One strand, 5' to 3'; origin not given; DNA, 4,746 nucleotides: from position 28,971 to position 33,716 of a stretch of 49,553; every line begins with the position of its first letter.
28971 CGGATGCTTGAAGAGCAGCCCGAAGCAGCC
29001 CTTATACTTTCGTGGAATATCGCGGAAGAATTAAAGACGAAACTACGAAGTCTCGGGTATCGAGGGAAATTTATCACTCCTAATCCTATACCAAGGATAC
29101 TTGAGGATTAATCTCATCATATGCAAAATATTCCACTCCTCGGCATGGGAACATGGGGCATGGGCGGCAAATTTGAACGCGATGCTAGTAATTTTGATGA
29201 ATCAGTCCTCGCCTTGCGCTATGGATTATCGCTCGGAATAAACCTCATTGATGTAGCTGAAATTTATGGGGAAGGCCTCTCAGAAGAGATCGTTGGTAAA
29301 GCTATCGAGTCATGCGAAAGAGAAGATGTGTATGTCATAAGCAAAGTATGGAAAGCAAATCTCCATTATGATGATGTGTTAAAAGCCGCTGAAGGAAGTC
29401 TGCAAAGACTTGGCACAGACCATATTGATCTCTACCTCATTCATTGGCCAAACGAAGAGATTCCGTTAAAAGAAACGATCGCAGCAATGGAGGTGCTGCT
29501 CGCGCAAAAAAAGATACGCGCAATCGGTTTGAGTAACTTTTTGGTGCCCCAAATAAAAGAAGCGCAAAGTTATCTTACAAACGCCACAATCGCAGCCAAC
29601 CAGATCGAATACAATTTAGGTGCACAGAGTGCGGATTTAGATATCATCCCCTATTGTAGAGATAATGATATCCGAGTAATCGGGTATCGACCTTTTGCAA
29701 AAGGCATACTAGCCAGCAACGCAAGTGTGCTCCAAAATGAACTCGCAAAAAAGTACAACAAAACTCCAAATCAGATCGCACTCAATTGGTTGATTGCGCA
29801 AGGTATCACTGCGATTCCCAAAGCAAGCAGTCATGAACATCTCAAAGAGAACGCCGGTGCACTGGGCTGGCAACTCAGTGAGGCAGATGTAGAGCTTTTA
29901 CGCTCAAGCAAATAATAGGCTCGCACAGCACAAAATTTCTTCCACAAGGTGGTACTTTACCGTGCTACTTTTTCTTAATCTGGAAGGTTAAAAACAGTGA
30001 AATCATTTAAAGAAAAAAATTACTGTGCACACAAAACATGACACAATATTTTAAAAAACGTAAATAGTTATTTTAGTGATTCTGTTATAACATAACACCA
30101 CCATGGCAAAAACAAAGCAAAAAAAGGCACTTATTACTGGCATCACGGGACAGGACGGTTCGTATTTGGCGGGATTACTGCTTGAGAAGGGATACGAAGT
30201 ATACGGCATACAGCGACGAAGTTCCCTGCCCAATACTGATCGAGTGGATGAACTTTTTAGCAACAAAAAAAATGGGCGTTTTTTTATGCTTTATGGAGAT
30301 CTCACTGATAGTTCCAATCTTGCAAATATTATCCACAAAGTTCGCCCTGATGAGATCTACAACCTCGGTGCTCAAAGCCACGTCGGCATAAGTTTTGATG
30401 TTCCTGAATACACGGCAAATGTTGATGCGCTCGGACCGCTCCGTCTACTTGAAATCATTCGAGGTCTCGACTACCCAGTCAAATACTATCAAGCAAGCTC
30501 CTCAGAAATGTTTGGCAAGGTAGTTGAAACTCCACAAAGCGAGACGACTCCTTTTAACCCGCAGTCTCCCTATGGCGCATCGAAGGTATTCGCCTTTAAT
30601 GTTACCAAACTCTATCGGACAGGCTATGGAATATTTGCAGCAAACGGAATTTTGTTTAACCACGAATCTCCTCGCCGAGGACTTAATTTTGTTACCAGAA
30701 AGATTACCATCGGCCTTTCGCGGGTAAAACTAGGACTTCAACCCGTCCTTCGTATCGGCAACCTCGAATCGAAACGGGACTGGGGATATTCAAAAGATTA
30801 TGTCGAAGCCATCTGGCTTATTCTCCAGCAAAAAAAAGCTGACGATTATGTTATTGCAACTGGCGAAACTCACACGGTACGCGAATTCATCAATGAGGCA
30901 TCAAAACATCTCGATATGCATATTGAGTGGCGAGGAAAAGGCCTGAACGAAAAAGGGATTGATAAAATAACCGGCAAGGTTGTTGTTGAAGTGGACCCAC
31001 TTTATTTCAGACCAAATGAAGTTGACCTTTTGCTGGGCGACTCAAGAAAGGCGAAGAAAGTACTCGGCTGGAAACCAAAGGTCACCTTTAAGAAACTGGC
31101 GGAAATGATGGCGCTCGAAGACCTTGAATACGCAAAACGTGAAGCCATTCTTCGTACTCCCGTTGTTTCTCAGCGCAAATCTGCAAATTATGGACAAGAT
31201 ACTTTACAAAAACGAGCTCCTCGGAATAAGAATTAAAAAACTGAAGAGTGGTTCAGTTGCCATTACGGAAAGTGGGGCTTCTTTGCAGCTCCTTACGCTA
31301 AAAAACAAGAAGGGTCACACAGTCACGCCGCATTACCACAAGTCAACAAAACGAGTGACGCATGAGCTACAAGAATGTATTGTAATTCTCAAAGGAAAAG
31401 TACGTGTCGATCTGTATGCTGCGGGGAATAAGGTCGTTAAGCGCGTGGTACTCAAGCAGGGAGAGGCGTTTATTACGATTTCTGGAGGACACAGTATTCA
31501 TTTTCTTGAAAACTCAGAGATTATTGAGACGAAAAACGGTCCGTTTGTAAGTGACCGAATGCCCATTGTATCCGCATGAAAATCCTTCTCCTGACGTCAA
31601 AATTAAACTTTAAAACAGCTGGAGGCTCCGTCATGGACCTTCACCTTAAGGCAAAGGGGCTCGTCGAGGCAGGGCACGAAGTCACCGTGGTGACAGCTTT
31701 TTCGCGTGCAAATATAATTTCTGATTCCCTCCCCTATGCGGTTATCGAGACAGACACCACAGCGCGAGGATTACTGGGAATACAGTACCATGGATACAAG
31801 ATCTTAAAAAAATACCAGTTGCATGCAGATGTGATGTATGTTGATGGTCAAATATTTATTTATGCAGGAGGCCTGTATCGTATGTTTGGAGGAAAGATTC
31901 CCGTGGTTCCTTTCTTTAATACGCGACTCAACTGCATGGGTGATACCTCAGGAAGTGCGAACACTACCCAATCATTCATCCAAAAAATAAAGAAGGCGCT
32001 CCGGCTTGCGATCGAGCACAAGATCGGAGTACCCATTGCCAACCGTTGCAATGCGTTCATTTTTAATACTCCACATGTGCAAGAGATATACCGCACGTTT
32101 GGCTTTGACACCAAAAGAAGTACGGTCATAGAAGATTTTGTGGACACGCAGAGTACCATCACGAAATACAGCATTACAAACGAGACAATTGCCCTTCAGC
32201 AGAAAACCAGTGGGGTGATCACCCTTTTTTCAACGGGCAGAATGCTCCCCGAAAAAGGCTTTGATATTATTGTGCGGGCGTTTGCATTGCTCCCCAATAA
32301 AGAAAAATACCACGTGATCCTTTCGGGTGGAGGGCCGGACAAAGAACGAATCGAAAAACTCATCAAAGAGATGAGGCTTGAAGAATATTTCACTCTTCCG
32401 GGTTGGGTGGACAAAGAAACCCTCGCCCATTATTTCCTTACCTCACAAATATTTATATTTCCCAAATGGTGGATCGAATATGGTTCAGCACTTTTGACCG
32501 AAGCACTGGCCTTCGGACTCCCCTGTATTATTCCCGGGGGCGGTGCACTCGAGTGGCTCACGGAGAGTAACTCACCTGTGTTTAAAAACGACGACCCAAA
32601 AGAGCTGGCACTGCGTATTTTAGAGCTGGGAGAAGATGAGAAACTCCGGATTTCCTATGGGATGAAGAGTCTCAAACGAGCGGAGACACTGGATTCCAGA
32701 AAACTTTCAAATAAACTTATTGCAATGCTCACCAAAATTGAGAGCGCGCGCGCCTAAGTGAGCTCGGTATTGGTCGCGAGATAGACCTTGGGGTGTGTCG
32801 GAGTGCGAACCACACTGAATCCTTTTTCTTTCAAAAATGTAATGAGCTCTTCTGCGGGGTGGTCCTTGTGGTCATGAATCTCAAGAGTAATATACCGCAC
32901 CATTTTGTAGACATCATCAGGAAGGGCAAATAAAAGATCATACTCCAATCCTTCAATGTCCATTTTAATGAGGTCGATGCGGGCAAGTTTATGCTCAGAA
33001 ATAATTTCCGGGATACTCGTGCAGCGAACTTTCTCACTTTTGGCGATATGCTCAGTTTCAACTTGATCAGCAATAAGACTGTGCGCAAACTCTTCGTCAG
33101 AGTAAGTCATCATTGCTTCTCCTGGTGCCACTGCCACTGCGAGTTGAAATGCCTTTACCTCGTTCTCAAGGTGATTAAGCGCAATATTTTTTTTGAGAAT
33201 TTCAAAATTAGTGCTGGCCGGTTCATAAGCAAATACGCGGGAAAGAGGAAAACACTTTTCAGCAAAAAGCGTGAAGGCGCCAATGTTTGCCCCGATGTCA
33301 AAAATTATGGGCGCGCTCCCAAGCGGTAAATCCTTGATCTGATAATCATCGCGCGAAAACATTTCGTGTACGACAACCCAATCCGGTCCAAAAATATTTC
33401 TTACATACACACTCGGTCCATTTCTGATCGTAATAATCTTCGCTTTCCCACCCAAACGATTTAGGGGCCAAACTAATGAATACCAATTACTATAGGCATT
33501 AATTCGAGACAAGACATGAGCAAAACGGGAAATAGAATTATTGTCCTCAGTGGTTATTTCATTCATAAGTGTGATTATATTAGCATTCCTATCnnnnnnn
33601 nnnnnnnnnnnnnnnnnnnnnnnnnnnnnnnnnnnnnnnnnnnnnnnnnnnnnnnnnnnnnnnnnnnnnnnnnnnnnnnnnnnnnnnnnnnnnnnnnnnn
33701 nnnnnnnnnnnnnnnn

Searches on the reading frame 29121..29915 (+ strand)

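Call 6: search_protein_families(library=pfam, proteins=[window:29121-29915:+])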
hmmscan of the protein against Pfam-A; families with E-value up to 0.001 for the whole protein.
window:29121-29915:+ (264 aa): 1 family
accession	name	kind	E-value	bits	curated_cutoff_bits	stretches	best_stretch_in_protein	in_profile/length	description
PF00248.27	Aldo_ket_red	-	8.4e-61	206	24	1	7-262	2-288/291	Aldo/keto reductase family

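Call 7: search_protein_families(library=ncbifam, proteins=[window:29121-29915:+])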
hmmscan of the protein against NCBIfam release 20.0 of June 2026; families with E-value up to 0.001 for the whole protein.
window:29121-29915:+ (264 aa): 7 families
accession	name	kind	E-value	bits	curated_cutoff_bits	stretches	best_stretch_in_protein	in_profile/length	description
NF008377.0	PRK11172.1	equivalog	1.8e-42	145.4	327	1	3-258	2-245/267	2,5-didehydrogluconate reductase DkgB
NF049922.1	MethglyxlRedYdjG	equivalog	4.5e-38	131.1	550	2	3-199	12-227/326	NADH-dependent methylglyoxal reductase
NF008598.0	PRK11565.1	equivalog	4.5e-32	111.2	425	1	3-257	14-254/275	2,5-didehydrogluconate reductase DkgA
NF007695.0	PRK10376.1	subfamily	8e-24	84.2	280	1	24-260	38-283/290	oxidoreductase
TIGR01293.1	Kv_beta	subfamily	4.9e-14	52.1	365.4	1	5-156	14-170/319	voltage-dependent potassium channel subunit beta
NF007912.0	PRK10625.1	equivalog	6.4e-13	48.8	415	1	5-113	14-137/346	NADP(H)-dependent aldo-keto reductase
NF007388.0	PRK09912.1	subfamily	6.7e-11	41.7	448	1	4-198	25-231/346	L-glyceraldehyde 3-phosphate reductase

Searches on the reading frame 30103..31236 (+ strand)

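Call 6: search_protein_families(library=pfam, proteins=[window:30103-31236:+])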
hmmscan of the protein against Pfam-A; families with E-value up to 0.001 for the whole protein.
window:30103-31236:+ (377 aa): 3 families
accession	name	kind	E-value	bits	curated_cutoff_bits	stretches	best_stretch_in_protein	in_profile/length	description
PF16363.11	GDP_Man_Dehyd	-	4.6e-137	457.4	27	1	10-336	1-332/332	GDP-mannose 4,6 dehydratase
PF01370.27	Epimerase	-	5.3e-65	219.6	20.9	1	9-252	1-240/240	NAD dependent epimerase/dehydratase family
PF04321.23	RmlD_sub_bind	-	2.3e-10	40.5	27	1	8-162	2-130/287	RmlD substrate binding domain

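Call 7: search_protein_families(library=ncbifam, proteins=[window:30103-31236:+])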
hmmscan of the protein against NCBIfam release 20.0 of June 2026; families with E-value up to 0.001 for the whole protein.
window:30103-31236:+ (377 aa): 13 families
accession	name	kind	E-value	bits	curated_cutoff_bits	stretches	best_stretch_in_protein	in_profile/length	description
TIGR01472.1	gmd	equivalog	9.7e-153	508.3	415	1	7-343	1-341/342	GDP-mannose 4,6-dehydratase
TIGR01181.1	dTDP_gluc_dehyt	equivalog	2e-29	102.7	365.1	1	9-331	2-302/321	dTDP-glucose 4,6-dehydratase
TIGR04180.1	EDH_00030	hypoth_equivalog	5.3e-25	88.1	475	1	10-327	2-296/297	NAD-dependent 4,6-dehydratase LegB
TIGR02622.1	CDP_4_6_dhtase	equivalog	1.4e-20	73.8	278.45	1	5-175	3-172/352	CDP-glucose 4,6-dehydratase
TIGR01179.1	galE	equivalog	3.6e-17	62.2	262.3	1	9-164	2-152/332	UDP-glucose 4-epimerase GalE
NF007582.0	PRK10217.1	equivalog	7.6e-15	54.9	698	1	7-330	2-321/355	dTDP-glucose 4,6-dehydratase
NF007490.0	PRK10084.1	subfamily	1.8e-12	46.9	649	1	9-330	3-324/361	dTDP-glucose 4,6-dehydratase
NF043036.1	ErythonDh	equivalog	2.5e-10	40.1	325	1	8-164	2-156/321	D-erythronate dehydrogenase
NF007956.0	PRK10675.1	subfamily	5.7e-08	32.3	394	1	8-164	2-156/338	UDP-glucose 4-epimerase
NF011728.1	PRK15181.1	equivalog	4.1e-06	26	760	1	6-239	15-247/348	Vi polysaccharide biosynthesis UDP-N-acetylglucosaminuronic acid C-4 epimerase TviC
TIGR01214.1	rmlD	equivalog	6.7e-06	25.4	224.05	1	9-163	2-130/285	dTDP-4-dehydrorhamnose reductase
NF005998.1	PRK08125.1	equivalog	0.00017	20.1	777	0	4-73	313-375/649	bifunctional UDP-4-amino-4-deoxy-L-arabinose formyltransferase/UDP-glucuronic acid oxidase ArnA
NF041015.1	UDPsulfquin_syn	equivalog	0.00023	20.3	575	0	8-120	2-131/384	UDP-sulfoquinovose synthase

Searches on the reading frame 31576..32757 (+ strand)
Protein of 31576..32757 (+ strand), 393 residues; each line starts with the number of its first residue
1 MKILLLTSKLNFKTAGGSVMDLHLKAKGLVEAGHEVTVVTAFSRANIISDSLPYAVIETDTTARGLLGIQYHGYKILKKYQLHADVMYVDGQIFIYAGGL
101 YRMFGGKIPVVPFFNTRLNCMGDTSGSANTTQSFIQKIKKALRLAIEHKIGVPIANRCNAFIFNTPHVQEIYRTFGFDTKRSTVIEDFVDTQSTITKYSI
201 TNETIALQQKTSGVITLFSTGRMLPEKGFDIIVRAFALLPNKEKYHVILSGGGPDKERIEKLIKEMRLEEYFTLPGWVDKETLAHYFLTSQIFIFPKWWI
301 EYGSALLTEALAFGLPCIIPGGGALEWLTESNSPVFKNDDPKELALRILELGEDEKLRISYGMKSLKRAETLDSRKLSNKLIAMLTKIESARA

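Call 6: search_protein_families(library=pfam, proteins=[window:31576-32757:+])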
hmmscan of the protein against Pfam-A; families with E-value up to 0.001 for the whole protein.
window:31576-32757:+ (393 aa): 3 families
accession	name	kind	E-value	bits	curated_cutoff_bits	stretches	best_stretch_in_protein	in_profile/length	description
PF00534.26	Glycos_transf_1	-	4.3e-22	78.9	26.4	1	213-361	14-165/172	Glycosyl transferases group 1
PF13692.12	Glyco_trans_1_4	-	8.4e-17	62.2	27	1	217-354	4-142/142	Glycosyl transferases group 1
PF13439.12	Glyco_transf_4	-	2.9e-13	50.6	28.5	1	16-192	2-169/170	Glycosyltransferase Family 4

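Call 7: search_protein_families(library=ncbifam, proteins=[window:31576-32757:+])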
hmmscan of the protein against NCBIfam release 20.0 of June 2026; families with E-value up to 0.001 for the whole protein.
window:31576-32757:+ (393 aa): 18 families
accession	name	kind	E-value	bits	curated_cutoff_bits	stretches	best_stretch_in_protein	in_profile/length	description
NF041876.1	EPS_EpsE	equivalog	2.1e-14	53.6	400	1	203-370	203-377/389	exopolysaccharide biosynthesis GT4 family glycosyltransferase EpsE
NF038295.1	EPS_HpsP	equivalog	4.3e-13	49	550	1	156-320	153-317/388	hormogonium polysaccharide biosynthesis glycosyltransferase HpsP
NF050063.1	ProtGlycPglJ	equivalog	1.2e-12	47.7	500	1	169-384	157-362/363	N-acetylgalactosamine-N,N'-diacetylbacillosaminyl-diphospho-undecaprenol 4-alpha-N-acetylgalactosaminyltransferase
TIGR03999.1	thiol_BshA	equivalog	2.1e-12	46.7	273.7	1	172-379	160-364/375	N-acetyl-alpha-D-glucosaminyl L-malate synthase BshA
NF047684.1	TeichurnBiosyTuaC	equivalog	4e-10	39.2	550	1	217-356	223-356/391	teichuronic acid biosynthesis protein TuaC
TIGR03088.1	stp2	hypoth_equivalog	2.9e-09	36.5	409.05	1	176-371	156-355/374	TIGR03088 family PEP-CTERM/XrtA system glycosyltransferase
NF041879.1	EPS_EpsH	equivalog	8.4e-09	34.6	800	1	219-350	242-373/431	exopolysaccharide biosynthesis glycosyltransferase EpsH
NF049988.1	MGlcDAGSynMgs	equivalog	1.4e-08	34.5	400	1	24-353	23-352/398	alpha-monoglucosyldiacylglycerol synthase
TIGR04063.1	stp3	hypoth_equivalog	4.4e-08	32.4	442.05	1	176-355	176-361/397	TIGR04063 family PEP-CTERM/XrtA system glycosyltransferase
TIGR03449.1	mycothiol_MshA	equivalog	5.4e-08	32.1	462.5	1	156-383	163-398/406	D-inositol-3-phosphate glycosyltransferase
TIGR04157.1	glyco_rSAM_CFB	subfamily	3.4e-07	29.6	400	1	155-329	167-339/406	TIGR04157 family glycosyltransferase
NF007640.0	PRK10307.1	subfamily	2.1e-06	26.9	276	1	175-388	189-407/411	WcaI family glycosyltransferase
NF038298.1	EPS_HpsO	equivalog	2.1e-06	26.8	575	1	169-370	158-368/388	hormogonium polysaccharide biosynthesis glycosyltransferase HpsO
NF046085.1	XrtY_assoc_Gly1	equivalog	3.7e-06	26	400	1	139-388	143-384/387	XrtY-associated glycosyltransferase XYAG1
TIGR04348.1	TIGR04348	equivalog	1.1e-05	24.6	300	1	207-385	130-308/310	selenoneine biosynthesis selenosugar synthase SenB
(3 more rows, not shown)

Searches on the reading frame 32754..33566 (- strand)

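Call 11: search_protein_families(library=pfam, proteins=[window:32754-33566:-])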
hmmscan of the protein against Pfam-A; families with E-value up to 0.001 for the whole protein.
window:32754-33566:- (270 aa): 3 families
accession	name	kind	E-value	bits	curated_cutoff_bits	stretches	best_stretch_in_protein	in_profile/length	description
PF05050.19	Methyltransf_21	-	1.2e-21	78.1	22.7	1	90-251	1-172/173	Methyltransferase FkbM domain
PF02475.24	TRM5-TYW2_MTfase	-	0.0001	22.7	28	1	87-142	39-94/164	TRM5/TYW2 methyltransferase domain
PF05575.17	V_cholerae_RfbT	-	0.00035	20.4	27.9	1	89-213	84-208/286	Vibrio cholerae RfbT protein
